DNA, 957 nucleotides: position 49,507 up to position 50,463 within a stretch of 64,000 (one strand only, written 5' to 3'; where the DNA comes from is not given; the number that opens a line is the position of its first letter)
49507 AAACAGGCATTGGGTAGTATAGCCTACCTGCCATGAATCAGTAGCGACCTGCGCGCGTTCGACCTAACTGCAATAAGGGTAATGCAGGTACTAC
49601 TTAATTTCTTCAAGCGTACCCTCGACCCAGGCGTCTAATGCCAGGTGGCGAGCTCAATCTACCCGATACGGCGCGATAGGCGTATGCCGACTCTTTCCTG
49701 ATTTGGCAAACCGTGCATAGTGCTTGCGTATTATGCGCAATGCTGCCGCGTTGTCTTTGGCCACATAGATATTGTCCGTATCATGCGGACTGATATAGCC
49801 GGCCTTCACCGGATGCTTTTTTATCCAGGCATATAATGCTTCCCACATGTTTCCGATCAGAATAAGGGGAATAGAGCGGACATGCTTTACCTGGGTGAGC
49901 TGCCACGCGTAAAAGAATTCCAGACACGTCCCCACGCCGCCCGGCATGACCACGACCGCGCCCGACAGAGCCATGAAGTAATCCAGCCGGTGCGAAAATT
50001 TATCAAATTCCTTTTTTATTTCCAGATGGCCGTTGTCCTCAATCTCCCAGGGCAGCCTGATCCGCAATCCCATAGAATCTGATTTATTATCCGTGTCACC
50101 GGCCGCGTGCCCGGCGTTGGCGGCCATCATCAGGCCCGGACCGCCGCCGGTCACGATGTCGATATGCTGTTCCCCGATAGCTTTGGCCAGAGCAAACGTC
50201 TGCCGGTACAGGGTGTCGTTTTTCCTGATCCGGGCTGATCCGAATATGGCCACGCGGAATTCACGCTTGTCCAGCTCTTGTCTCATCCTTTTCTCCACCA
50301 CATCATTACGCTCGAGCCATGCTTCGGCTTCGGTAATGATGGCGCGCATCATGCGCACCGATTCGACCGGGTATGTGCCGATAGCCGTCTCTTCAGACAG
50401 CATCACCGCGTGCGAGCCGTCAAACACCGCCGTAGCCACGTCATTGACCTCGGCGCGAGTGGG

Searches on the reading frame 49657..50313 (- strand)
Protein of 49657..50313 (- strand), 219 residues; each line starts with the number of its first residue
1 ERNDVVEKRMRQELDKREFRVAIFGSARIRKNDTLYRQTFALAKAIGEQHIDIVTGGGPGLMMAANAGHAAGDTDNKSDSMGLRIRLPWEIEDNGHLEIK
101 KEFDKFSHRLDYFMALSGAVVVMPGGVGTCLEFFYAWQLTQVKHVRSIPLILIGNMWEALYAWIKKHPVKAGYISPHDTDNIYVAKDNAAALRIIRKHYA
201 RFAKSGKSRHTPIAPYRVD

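Call 35: search_solved_structures(query=window:49657-50313:-, max_evalue=0.001, show_alignments=3)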
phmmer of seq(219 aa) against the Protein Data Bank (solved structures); distinct sequences matched with E-value up to 0.001: 20.
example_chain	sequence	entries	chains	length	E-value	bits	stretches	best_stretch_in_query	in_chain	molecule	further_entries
9us2_A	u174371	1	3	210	1.4e-26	96.9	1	20-190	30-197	Cytokinin riboside 5'-monophosphate phosphoribohydrolase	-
5wq3_A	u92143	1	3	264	5.6e-25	91.7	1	20-199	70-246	Cytokinin riboside 5'-monophosphate phosphoribohydrolase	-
5zi9_A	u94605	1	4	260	1.2e-21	80.9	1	21-202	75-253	Cytokinin riboside 5'-monophosphate phosphoribohydrolase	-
1wek_A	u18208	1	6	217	3.4e-16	63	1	21-165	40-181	hypothetical protein TT1465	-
9hs1_A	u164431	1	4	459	1.4e-07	34.8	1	21-161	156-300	Pyrimidine/purine nucleotide 5'-monophosphate nucleosidase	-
9hs2_A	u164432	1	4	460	1.4e-07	34.8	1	21-161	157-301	Pyrimidine/purine nucleotide 5'-monophosphate nucleosidase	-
6gfl_A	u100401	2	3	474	1.5e-07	34.7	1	21-161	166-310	Pyrimidine/purine nucleotide 5'-monophosphate nucleosidase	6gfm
3qua_A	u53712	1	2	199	6.2e-07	32.7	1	86-192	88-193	Putative uncharacterized protein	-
9hs3_A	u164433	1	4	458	8e-07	32.4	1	21-161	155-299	Pyrimidine/purine nucleotide 5'-monophosphate nucleosidase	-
5its_A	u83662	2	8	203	8.3e-07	32.3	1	20-194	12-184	Cytokinin riboside 5'-monophosphate phosphoribohydrolase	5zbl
2a33_A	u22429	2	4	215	6.5e-06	29.4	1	14-189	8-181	hypothetical protein | Uncharacterized protein At2g37210/T2N18.3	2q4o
1weh_A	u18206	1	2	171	8.1e-06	29.1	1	21-190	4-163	Conserved hypothetical protein TT1887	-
7w2i_A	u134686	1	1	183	2.1e-05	27.7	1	88-193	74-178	Cytokinin riboside 5'-monophosphate phosphoribohydrolase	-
7w2i_B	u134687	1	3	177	2.2e-05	27.7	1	90-193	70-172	Cytokinin riboside 5'-monophosphate phosphoribohydrolase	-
5zbj_A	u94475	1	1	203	5.9e-05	26.3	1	34-164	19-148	Putative cytokinin riboside 5'-monophosphate phosphoribohydrolase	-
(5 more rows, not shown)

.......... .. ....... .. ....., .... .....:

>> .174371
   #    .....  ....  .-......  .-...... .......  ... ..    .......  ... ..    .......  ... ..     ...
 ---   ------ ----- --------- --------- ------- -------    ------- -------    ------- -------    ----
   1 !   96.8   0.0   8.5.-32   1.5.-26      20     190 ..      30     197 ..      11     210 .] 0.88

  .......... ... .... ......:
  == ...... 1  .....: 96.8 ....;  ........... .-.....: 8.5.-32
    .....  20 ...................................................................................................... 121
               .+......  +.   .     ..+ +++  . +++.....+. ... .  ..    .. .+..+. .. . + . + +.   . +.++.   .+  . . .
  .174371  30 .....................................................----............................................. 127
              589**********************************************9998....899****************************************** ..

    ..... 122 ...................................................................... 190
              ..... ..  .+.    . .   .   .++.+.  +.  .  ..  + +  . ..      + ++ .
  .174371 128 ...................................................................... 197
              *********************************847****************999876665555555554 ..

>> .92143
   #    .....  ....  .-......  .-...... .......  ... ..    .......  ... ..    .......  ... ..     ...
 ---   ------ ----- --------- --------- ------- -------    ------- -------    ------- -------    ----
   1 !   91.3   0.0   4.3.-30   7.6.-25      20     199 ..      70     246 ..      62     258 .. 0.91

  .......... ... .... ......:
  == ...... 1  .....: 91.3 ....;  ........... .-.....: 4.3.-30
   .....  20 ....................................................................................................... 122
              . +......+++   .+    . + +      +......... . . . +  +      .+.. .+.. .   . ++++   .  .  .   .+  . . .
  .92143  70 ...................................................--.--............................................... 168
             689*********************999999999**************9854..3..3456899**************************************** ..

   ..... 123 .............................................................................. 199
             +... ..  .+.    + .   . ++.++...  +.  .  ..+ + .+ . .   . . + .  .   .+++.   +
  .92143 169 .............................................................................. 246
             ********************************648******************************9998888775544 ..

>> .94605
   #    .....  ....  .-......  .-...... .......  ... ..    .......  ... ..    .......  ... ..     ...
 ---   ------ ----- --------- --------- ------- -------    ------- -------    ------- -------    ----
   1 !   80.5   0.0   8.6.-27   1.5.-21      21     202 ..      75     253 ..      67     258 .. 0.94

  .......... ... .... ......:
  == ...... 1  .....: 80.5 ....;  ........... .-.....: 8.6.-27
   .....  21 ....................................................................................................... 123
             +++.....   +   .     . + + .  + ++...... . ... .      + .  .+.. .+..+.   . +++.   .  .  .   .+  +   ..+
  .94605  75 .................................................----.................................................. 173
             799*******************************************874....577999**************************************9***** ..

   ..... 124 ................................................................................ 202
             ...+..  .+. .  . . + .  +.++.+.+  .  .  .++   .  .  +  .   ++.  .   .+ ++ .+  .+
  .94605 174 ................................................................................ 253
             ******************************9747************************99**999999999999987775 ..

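Call 44: find_related_loci(query=A2, collection=metagenome_contigs, flank=8000)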
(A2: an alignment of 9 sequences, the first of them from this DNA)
Query A2 (191 aa) in metagenome_contigs; peptide patterns used: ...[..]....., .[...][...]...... (x = any residue, [..] = any of these).
600 stretches matched a pattern (row limit reached: there are more); 570 encode a relative of the query (tblastn E <= 1e-3); the best 80 are kept; 80 distinct loci.
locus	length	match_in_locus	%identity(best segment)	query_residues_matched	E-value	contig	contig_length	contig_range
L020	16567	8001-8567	63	1-189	4e-81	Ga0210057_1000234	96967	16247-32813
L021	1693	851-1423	61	1-191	7e-85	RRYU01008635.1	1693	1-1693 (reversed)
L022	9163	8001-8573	61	1-191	4e-80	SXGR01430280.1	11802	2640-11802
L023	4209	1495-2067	61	1-191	4e-80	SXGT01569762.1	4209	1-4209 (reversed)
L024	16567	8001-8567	60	1-189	1e-78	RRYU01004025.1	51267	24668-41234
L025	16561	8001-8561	60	3-189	1e-77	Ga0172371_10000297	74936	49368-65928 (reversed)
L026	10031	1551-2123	60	1-191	2e-77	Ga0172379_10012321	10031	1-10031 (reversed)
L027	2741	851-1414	59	3-190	5e-77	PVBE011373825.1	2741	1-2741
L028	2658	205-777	62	1-191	6e-76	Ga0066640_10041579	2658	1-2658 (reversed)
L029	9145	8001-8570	52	1-191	3e-68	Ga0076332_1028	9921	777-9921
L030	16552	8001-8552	54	3-187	3e-68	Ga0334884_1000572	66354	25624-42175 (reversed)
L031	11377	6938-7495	54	4-189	1e-67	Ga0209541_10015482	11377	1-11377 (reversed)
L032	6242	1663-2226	56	4-191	1e-67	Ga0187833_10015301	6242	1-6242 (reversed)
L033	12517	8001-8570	56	1-190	2e-66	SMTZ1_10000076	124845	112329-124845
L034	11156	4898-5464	54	1-189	2e-66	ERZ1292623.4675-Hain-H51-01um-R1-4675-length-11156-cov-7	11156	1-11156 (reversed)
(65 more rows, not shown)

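Call 48: search_protein_families(library=pfam, alignment_id=A3, max_evalue=0.00001)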
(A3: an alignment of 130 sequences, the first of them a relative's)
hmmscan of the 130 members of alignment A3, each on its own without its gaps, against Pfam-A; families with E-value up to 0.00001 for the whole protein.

A. member 1, L020:5880-7787:+ (635 aa): 4 families
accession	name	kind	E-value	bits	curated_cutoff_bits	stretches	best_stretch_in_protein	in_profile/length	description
PF00456.26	Transketolase_N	-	6.7e-38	130.9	22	1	26-278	10-278/334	Transketolase, thiamine diphosphate binding domain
PF02779.29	Transket_pyr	-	2.4e-36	125.4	27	1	326-486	4-171/174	Transketolase, pyrimidine binding domain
PF02780.25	Transketolase_C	-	1.2e-22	80.5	25.9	1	508-626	1-124/124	Transketolase, C-terminal domain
PF00676.26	E1_dh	-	6.6e-09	35.6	22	1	98-225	80-207/300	Dehydrogenase E1 component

B. families by the number of members that match (of 130 scanned): 111 families (the first 25 are shown)
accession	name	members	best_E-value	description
PF02780.25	Transketolase_C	9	1.9e-23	Transketolase, C-terminal domain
PF02779.29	Transket_pyr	8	2.7e-39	Transketolase, pyrimidine binding domain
PF00456.26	Transketolase_N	6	1.2e-45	Transketolase, thiamine diphosphate binding domain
PF00676.26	E1_dh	6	1.5e-12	Dehydrogenase E1 component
PF00393.24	6PGD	5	3.3e-109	6-phosphogluconate dehydrogenase, C-terminal domain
PF00834.25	Ribul_P_3_epim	5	1e-50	Ribulose-phosphate 3 epimerase family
PF03446.21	NAD_binding_2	5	5.3e-50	NAD binding domain of 6-phosphogluconate dehydrogenase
PF13292.11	DXP_synthase_N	4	1.5e-10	1-deoxy-D-xylulose-5-phosphate synthase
PF02685.22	Glucokinase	3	3.9e-77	Glucokinase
PF00923.25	TAL_FSA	3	4.2e-62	Transaldolase/Fructose-6-phosphate aldolase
PF01493.24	GXGXG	3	3.8e-47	GXGXG motif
PF00121.24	TIM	3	5e-29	Triosephosphate isomerase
PF09364.15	XFP_N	2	2e-127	XFP N-terminal domain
PF01645.23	Glu_synthase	2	1.5e-85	Conserved region in glutamate synthase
PF03894.20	XFP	2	4e-71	D-xylulose 5-phosphate/D-fructose 6-phosphate phosphoketolase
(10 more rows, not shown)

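Call 63: search_protein_families(library=pfam, alignment_id=A4, max_evalue=0.00001)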
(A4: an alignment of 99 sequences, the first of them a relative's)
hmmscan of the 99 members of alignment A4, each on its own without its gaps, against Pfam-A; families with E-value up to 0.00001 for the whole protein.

A. member 1, L020:4761-5843:- (360 aa): 0 families

B. families by the number of members that match (of 99 scanned): 110 families (the first 25 are shown)
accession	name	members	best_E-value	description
PF00456.26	Transketolase_N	4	2.6e-56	Transketolase, thiamine diphosphate binding domain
PF00676.26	E1_dh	4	1.6e-14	Dehydrogenase E1 component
PF02779.29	Transket_pyr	3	3e-39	Transketolase, pyrimidine binding domain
PF02780.25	Transketolase_C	3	2.1e-23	Transketolase, C-terminal domain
PF13292.11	DXP_synthase_N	3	6.3e-16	1-deoxy-D-xylulose-5-phosphate synthase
PF02781.21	G6PD_C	2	2.9e-106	Glucose-6-phosphate dehydrogenase, C-terminal domain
PF01926.29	MMR_HSR1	2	4.7e-56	50S ribosome-binding GTPase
PF00479.28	G6PD_N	2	9.8e-54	Glucose-6-phosphate dehydrogenase, NAD binding domain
PF07992.20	Pyr_redox_2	2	1.3e-53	Pyridine nucleotide-disulphide oxidoreductase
PF03446.21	NAD_binding_2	2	2.3e-43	NAD binding domain of 6-phosphogluconate dehydrogenase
PF00342.24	PGI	2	1.8e-41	Phosphoglucose isomerase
PF13738.12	Pyr_redox_3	2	2e-26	Pyridine nucleotide-disulphide oxidoreductase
PF02518.31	HATPase_c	2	1.1e-25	Histidine kinase-, DNA gyrase B-, and HSP90-like ATPase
PF16927.11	HisKA_7TM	2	7.5e-18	N-terminal 7TM region of histidine kinase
PF00070.33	Pyr_redox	2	3.6e-17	Pyridine nucleotide-disulphide oxidoreductase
PF00393.24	6PGD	2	1.2e-11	6-phosphogluconate dehydrogenase, C-terminal domain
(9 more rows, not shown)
